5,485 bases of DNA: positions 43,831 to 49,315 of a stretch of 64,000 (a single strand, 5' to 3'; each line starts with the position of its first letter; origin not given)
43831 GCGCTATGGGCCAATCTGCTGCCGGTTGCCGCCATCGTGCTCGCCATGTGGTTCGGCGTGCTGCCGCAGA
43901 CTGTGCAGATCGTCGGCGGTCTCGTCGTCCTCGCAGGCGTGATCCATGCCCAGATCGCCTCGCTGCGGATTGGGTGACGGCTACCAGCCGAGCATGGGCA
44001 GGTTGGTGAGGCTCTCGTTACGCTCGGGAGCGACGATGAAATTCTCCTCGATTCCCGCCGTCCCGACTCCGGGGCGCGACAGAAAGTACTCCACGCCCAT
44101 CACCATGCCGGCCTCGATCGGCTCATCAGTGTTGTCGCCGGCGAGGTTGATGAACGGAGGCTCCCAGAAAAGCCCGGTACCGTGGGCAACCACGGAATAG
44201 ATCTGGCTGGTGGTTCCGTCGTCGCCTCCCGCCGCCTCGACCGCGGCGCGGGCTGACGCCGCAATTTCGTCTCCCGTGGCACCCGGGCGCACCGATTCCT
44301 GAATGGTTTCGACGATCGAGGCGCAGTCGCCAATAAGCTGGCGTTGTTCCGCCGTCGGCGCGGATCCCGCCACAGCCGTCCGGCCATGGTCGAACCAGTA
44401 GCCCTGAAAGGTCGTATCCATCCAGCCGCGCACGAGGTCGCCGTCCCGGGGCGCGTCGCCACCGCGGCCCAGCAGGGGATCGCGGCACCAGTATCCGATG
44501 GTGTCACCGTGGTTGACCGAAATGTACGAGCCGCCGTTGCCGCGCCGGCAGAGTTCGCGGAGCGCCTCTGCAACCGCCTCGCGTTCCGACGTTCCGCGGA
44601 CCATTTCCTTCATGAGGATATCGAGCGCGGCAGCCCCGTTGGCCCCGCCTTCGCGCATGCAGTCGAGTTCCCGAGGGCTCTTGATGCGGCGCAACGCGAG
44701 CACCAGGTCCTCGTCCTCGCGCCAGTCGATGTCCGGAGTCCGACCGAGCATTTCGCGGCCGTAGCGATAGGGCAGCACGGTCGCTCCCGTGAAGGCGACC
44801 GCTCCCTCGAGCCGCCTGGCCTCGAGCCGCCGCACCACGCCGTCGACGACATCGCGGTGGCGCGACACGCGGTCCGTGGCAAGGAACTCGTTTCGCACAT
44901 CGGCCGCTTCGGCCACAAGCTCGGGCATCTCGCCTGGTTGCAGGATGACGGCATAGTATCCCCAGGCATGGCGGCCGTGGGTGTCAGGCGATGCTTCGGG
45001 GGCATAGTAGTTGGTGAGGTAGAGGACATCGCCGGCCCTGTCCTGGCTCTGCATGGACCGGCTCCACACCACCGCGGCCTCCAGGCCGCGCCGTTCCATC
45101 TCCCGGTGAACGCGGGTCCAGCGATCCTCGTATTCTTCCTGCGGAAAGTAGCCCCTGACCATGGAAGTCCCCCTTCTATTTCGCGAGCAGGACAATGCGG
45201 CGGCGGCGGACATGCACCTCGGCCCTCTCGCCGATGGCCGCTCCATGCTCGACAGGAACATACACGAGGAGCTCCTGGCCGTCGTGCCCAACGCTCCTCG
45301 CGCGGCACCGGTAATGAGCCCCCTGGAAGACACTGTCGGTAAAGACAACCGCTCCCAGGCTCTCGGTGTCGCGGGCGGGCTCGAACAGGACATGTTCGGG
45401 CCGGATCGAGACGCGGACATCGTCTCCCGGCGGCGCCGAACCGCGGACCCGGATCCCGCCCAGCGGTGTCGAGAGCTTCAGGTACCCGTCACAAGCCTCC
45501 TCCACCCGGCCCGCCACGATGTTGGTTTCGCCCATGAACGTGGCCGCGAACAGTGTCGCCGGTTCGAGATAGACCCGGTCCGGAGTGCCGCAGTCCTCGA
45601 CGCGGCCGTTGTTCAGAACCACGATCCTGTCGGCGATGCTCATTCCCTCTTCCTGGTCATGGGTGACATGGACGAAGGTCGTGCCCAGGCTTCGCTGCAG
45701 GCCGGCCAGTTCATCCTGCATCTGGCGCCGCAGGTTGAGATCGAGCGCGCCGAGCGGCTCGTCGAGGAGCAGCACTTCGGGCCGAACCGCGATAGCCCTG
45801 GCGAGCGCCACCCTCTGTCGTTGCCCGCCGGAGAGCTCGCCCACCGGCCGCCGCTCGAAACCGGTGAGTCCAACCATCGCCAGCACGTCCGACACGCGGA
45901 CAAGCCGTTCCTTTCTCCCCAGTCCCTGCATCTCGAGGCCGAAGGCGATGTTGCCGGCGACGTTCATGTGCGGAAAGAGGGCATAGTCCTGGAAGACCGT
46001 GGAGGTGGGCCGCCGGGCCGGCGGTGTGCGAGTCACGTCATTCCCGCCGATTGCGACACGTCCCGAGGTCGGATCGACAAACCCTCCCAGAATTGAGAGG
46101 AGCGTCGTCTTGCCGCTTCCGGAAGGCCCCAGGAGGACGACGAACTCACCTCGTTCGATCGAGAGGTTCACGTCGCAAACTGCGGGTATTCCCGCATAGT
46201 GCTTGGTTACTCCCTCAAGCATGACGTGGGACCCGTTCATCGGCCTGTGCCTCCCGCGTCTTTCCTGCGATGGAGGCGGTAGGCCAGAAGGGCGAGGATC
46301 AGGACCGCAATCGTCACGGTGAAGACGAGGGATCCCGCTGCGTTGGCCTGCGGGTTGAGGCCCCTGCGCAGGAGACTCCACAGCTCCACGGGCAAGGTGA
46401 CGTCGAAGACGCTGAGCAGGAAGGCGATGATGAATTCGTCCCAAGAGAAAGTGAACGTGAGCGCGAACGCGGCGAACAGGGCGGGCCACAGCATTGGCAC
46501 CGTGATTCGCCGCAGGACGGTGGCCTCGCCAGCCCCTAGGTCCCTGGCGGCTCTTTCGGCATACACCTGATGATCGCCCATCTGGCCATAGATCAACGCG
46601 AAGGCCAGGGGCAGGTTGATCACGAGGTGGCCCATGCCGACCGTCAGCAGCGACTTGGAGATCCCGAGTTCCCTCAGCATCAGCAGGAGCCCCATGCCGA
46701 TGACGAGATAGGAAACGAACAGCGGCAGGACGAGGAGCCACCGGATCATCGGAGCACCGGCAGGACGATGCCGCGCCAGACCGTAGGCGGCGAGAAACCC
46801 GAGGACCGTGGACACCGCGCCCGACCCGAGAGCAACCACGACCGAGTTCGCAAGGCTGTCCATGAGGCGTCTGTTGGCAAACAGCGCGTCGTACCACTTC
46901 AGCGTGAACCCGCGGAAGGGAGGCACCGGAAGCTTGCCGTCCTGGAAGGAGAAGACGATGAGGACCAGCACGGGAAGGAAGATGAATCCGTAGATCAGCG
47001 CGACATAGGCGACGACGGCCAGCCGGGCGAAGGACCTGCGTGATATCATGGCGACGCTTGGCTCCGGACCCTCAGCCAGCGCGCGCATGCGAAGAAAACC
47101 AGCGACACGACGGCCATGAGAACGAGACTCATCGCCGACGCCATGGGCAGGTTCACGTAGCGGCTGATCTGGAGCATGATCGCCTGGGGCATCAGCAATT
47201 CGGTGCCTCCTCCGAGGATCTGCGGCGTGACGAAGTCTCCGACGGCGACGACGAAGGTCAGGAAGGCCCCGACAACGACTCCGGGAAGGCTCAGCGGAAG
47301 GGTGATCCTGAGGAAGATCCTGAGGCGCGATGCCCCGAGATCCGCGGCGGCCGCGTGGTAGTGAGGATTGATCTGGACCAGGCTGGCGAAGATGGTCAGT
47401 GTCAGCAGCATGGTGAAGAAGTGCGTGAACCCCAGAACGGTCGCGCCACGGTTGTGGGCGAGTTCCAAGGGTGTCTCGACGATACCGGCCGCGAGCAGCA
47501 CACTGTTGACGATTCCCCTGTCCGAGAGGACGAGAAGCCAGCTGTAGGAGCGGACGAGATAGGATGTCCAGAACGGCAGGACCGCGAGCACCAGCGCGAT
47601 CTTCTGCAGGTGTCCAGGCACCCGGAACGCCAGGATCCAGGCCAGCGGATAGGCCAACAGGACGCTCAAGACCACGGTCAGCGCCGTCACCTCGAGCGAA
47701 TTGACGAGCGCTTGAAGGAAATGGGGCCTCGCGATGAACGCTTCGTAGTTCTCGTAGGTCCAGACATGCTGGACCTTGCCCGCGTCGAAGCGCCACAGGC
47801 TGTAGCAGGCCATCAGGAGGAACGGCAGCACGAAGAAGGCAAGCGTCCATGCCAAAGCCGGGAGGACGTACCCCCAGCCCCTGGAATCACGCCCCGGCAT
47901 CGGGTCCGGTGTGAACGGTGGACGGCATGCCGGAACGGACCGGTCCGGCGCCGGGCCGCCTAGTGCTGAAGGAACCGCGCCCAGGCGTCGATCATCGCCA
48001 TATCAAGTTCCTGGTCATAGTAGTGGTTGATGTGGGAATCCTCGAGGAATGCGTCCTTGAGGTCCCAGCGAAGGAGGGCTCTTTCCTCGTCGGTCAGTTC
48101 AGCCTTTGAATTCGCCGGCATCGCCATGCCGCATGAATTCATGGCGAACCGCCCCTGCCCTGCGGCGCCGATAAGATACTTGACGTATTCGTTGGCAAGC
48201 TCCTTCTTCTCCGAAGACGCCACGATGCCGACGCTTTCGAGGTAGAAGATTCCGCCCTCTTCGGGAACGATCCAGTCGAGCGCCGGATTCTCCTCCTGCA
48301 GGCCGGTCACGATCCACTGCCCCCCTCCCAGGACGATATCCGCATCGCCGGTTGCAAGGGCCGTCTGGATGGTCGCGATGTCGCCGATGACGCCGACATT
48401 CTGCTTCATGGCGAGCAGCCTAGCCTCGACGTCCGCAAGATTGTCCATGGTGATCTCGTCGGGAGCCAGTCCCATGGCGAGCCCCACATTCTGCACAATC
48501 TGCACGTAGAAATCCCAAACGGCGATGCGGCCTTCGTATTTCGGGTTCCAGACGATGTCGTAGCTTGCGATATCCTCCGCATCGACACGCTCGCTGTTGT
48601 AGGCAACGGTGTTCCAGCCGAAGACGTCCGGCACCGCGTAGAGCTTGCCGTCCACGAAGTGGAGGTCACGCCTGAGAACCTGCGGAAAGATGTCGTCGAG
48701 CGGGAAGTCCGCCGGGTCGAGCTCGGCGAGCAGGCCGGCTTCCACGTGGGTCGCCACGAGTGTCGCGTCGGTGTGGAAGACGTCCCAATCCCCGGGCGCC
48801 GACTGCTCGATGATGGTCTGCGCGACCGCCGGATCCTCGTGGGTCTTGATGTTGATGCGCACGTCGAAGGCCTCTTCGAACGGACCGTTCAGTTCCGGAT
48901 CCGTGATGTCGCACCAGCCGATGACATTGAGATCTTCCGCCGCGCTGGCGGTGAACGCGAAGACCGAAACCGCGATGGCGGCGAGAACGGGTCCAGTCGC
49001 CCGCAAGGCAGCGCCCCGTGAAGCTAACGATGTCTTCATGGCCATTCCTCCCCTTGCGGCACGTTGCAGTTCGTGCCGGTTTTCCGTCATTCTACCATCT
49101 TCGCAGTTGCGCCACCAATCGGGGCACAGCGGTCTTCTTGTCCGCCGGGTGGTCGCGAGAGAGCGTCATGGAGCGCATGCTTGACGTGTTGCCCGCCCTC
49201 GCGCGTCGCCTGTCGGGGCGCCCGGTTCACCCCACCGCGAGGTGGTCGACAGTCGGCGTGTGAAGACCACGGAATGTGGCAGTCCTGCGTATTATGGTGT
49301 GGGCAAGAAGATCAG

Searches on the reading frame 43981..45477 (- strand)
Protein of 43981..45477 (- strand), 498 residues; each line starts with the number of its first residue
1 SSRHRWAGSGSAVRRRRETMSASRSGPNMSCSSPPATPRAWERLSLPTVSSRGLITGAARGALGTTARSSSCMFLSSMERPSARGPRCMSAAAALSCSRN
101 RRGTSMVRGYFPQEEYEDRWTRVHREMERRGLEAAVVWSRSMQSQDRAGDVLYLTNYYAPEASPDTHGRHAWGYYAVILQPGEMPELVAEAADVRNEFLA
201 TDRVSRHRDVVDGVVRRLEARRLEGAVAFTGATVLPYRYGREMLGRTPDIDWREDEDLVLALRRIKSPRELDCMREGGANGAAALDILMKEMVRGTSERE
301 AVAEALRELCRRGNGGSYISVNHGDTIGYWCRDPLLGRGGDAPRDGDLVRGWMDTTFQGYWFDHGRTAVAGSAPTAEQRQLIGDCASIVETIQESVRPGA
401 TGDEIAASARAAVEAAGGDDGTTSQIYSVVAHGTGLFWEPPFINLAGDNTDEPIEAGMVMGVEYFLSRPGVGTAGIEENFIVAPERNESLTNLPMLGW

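Call 12: search_protein_families(library=pfam, proteins=[window:43981-45477:-], max_evalue=0.00001)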
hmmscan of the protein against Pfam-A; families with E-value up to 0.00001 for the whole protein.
window:43981-45477:- (498 aa): 1 family
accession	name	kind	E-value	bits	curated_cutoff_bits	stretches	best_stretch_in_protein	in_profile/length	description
PF00557.29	Peptidase_M24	-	4.7e-22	79.2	23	1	272-482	1-206/208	Metallopeptidase family M24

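Call 33: search_protein_families(library=pfam, proteins=[window:43981-45420:-], max_evalue=0.001)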
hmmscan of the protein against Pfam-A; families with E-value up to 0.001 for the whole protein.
window:43981-45420:- (479 aa): 1 family
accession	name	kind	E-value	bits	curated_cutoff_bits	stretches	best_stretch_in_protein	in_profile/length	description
PF00557.29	Peptidase_M24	-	4.3e-22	79.4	23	1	253-463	1-206/208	Metallopeptidase family M24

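Call 47: search_protein_families(library=ncbifam, proteins=[window:43981-45420:-], max_evalue=1e-20)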
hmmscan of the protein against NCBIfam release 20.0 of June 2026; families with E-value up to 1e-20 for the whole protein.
window:43981-45420:- (479 aa): 0 families

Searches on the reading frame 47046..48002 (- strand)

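Call 12: search_protein_families(library=pfam, proteins=[window:47046-48002:-], max_evalue=0.00001)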
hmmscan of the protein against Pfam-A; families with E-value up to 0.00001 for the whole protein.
window:47046-48002:- (318 aa): 1 family
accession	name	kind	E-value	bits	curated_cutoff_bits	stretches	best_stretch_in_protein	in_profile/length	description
PF00528.27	BPD_transp_1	-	1.3e-08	35.3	26.4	1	118-310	2-178/184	Binding-protein-dependent transport system inner membrane component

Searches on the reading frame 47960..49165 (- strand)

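Call 12: search_protein_families(library=pfam, proteins=[window:47960-49165:-], max_evalue=0.00001)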
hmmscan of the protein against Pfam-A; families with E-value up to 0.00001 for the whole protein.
window:47960-49165:- (401 aa): 4 families
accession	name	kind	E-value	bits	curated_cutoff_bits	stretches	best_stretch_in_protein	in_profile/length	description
PF13416.11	SBP_bac_8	-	9.6e-21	75.2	27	1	95-359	5-269/279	Bacterial extracellular solute-binding protein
PF13343.11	SBP_bac_6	-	2.6e-13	50.5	24.6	1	133-367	17-236/245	Bacterial extracellular solute-binding protein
PF01547.30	SBP_bac_1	-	1.1e-07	32.6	26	1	96-337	17-306/307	Bacterial extracellular solute-binding protein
PF13531.11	SBP_bac_11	-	9e-06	26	25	0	96-340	20-221/227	Bacterial extracellular solute-binding protein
